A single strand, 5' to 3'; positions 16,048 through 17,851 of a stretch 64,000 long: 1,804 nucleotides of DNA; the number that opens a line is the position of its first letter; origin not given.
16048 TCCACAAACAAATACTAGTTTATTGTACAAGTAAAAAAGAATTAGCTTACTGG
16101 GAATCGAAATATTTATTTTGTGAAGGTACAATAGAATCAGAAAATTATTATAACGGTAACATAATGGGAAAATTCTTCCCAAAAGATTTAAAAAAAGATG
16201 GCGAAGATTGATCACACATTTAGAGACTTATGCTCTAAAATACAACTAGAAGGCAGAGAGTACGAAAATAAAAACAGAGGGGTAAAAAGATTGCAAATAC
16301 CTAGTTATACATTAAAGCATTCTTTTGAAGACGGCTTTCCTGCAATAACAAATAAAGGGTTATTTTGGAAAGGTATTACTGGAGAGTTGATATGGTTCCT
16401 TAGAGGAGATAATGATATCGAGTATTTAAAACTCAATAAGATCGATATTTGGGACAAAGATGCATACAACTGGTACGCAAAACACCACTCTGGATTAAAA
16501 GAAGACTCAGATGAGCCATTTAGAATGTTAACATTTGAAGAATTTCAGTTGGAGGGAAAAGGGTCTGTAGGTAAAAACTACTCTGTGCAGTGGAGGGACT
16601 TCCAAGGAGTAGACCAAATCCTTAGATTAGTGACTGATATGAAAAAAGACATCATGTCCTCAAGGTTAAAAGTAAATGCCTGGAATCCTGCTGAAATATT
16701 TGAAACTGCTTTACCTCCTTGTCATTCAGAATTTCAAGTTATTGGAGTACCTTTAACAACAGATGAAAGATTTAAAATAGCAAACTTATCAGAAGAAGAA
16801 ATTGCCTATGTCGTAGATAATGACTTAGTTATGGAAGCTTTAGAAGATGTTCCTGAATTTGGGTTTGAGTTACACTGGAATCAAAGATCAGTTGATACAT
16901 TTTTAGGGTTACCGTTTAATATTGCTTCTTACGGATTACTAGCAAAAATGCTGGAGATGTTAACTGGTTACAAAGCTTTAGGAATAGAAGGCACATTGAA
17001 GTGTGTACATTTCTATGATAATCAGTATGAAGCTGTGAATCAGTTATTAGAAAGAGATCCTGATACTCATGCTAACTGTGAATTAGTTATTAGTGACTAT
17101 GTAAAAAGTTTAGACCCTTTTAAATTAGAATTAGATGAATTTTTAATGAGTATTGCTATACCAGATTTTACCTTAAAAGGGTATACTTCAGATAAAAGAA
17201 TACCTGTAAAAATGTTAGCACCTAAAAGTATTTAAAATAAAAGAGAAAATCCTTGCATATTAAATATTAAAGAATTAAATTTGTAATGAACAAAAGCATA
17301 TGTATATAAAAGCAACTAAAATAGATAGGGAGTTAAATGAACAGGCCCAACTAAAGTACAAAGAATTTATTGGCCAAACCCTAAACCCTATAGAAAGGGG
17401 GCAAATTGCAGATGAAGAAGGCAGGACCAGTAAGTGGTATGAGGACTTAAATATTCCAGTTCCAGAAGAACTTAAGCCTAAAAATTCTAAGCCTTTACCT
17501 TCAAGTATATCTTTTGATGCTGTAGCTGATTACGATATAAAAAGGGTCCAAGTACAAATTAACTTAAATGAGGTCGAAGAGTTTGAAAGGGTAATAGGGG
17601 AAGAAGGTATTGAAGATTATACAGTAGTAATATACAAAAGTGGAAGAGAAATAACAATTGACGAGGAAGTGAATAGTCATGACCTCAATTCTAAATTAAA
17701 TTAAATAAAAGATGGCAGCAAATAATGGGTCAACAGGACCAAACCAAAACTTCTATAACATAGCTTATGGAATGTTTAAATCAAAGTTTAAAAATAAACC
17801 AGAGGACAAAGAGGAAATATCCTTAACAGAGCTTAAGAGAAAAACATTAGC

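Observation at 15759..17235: GIY-YIG endonuclease ORF fused 5' to thymidylate synthase, an I-TevI/td-like association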

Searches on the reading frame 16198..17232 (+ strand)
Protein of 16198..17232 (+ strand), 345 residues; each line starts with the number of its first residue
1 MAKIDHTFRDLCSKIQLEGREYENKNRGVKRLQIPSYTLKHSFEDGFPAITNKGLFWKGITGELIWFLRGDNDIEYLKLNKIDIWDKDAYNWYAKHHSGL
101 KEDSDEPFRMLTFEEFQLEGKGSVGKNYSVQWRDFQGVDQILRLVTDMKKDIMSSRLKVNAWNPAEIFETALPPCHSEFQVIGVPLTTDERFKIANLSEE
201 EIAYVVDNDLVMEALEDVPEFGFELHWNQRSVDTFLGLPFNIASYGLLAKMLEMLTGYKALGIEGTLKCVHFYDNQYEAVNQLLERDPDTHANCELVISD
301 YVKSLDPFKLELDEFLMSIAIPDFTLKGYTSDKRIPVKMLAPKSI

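Call 3: search_protein_families(library=pfam, proteins=[window:16198-17232:+], max_evalue=1)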
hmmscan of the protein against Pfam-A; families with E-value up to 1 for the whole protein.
window:16198-17232:+ (345 aa): 1 family
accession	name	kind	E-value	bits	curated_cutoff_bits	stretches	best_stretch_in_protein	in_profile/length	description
PF00303.24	Thymidylat_synt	-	1.7e-61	208.2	24.3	1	7-339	2-264/266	Thymidylate synthase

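Call 4: search_protein_families(library=phrogs, proteins=[window:16198-17232:+], max_evalue=0.01)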
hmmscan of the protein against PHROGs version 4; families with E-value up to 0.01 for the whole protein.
window:16198-17232:+ (345 aa): 3 families
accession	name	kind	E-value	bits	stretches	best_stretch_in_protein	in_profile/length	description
phrog_160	-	DNA, RNA and nucleotide metabolism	8.7e-75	252.7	1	1-343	29-310/335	thymidylate synthase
phrog_5682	-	DNA, RNA and nucleotide metabolism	7.2e-31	108.1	2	220-339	98-207/209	thymidylate synthase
phrog_5131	-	DNA, RNA and nucleotide metabolism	0.002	18.5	0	127-171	102-146/357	thymidylate synthase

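Call 84: search_solved_structures(query=window:16198-17232:+, max_evalue=1e-10, show_alignments=1)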
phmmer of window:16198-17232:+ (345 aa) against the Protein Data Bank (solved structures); distinct sequences matched with E-value up to 1e-10: 118 (the best 60 are shown).
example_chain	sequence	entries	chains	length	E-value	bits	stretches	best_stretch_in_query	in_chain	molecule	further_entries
1tis_A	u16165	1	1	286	2.7e-36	128.9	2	8-180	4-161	THYMIDYLATE SYNTHASE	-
6auj_A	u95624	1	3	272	3.6e-36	128.5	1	224-315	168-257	Thymidylate synthase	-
3ix6_A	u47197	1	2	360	2.6e-34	122.4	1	7-87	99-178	Thymidylate synthase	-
7ta9_A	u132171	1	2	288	4.2e-31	111.8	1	28-181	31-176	Thymidylate synthase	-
4eil_A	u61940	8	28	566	4.6e-31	111.7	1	8-177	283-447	Bifunctional dihydrofolate reductase-thymidylate synthase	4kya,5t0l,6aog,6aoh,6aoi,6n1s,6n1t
4eck_A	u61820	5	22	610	5.7e-31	111.4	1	8-177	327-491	Bifunctional dihydrofolate reductase-thymidylate synthase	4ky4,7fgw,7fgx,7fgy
6k7q_A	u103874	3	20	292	3.5e-30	108.8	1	6-179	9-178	Thymidylate synthase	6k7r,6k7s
1aiq_A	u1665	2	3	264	1.3e-29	106.9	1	9-88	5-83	THYMIDYLATE SYNTHASE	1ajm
3uwl_A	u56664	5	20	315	1.6e-29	106.7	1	10-181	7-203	Thymidylate synthase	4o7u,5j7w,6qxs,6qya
1qqq_A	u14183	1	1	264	1.6e-29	106.6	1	9-88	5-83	THYMIDYLATE SYNTHASE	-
1an5_A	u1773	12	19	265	1.8e-29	106.5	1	9-88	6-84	THYMIDYLATE SYNTHASE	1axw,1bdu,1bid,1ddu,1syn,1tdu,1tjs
6cdz_A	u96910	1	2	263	1.8e-29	106.5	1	9-88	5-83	Thymidylate synthase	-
2tsc_A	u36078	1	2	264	1.8e-29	106.5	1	9-88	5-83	THYMIDYLATE SYNTHASE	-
1aob_A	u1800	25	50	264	1.8e-29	106.5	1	9-88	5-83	THYMIDYLATE SYNTHASE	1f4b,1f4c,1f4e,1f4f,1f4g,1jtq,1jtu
4kpw_A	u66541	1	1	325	2.6e-29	105.9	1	28-182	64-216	Thymidylate synthase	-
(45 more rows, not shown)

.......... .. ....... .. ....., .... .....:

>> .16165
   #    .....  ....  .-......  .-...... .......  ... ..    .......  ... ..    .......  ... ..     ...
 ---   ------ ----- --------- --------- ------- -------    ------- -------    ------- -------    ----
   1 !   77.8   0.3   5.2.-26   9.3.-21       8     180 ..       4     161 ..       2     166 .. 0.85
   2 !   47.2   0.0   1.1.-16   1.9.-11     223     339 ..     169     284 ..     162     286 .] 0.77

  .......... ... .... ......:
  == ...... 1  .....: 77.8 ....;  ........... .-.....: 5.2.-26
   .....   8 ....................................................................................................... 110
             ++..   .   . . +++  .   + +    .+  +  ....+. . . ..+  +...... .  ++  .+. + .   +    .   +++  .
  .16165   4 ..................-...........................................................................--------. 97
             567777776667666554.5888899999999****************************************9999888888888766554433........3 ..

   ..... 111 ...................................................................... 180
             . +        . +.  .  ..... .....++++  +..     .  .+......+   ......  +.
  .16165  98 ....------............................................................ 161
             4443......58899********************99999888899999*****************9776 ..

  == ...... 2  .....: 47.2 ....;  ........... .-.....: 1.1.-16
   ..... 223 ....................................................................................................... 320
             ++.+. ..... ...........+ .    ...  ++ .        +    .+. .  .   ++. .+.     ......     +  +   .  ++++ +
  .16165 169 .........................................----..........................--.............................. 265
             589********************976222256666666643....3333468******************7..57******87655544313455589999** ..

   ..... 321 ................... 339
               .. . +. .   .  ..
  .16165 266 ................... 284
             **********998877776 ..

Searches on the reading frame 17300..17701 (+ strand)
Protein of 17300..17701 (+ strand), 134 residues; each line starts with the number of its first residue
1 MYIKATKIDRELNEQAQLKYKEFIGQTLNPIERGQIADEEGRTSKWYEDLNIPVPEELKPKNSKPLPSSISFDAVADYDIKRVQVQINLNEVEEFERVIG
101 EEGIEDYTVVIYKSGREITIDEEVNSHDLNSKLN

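Call 3: search_protein_families(library=pfam, proteins=[window:17300-17701:+], max_evalue=1)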
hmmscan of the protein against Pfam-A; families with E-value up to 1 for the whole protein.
window:17300-17701:+ (134 aa): 0 families

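Call 4: search_protein_families(library=phrogs, proteins=[window:17300-17701:+], max_evalue=0.01)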
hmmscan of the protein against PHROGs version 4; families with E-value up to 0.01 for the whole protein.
window:17300-17701:+ (134 aa): 1 family
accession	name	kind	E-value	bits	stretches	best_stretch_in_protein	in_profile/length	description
phrog_32558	-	unknown function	2.7e-92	307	1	1-134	1-134/134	-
